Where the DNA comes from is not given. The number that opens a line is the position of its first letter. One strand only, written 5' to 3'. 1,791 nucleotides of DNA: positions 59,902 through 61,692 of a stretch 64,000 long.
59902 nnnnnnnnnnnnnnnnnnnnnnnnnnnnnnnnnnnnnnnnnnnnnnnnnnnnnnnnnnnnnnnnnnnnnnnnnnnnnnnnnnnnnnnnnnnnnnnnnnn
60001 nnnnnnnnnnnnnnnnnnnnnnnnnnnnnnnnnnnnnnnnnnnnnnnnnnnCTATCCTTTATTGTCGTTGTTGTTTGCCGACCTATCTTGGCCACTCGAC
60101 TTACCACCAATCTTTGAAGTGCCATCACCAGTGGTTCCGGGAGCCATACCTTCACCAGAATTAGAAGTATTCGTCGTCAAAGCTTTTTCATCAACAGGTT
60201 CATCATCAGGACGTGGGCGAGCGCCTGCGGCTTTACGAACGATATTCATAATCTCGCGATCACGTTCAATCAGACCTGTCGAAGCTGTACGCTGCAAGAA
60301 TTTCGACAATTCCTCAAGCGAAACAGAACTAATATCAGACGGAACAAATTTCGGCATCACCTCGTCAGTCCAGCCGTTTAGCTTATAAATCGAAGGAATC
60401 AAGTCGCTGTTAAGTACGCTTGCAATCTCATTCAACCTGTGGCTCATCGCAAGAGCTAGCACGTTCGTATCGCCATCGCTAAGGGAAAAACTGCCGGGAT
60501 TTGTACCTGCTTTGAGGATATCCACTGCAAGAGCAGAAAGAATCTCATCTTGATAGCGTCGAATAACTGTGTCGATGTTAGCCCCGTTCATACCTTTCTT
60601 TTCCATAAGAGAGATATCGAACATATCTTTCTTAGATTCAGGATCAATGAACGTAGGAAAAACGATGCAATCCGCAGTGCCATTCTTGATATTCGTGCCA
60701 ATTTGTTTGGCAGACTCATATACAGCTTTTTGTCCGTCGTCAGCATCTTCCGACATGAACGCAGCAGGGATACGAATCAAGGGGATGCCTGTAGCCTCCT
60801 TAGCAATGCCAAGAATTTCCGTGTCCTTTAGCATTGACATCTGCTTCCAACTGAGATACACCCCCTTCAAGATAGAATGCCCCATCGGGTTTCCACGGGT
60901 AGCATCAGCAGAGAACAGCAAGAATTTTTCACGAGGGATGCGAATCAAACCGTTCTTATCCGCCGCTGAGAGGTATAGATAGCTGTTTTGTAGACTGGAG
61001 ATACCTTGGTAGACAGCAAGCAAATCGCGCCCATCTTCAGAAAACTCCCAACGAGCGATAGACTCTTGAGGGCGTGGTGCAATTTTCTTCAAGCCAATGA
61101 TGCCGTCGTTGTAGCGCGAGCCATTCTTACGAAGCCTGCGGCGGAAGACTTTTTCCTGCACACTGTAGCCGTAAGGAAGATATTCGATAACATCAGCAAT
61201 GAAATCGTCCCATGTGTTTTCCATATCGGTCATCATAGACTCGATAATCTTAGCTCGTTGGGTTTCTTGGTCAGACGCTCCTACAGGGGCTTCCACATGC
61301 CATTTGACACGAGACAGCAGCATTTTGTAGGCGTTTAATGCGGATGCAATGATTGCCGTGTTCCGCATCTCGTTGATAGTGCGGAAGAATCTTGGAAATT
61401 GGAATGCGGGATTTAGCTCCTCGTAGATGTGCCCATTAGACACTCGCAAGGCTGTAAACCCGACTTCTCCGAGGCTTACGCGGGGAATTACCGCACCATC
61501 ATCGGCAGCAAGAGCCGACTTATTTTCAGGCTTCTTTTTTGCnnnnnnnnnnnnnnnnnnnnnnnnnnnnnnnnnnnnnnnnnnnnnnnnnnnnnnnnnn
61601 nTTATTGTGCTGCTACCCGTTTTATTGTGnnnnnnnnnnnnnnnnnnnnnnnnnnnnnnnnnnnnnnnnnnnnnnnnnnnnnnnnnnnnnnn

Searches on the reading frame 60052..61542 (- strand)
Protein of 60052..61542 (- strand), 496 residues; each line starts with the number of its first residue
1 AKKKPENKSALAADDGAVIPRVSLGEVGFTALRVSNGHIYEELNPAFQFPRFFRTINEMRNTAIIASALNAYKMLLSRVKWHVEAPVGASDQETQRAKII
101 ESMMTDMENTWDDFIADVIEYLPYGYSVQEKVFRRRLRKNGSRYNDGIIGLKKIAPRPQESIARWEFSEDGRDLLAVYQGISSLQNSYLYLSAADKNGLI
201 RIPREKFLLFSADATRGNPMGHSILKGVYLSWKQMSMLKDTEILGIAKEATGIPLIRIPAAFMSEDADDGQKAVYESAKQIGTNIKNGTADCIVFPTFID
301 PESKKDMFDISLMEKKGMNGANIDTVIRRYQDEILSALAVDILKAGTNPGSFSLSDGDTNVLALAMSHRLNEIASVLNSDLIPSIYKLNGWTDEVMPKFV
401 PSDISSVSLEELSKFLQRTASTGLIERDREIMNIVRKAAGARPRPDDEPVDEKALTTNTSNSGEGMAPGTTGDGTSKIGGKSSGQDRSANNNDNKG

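Call 12: search_protein_families(library=pfam, proteins=[window:60052-61542:-], max_evalue=0.001)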
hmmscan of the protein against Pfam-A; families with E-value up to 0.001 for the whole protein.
window:60052-61542:- (496 aa): 1 family
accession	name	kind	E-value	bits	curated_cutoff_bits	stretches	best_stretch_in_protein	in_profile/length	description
PF06074.18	Portal_Mu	-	9.2e-25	88.1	23.9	1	56-424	4-323/336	Portal protein of Mu bacteriophage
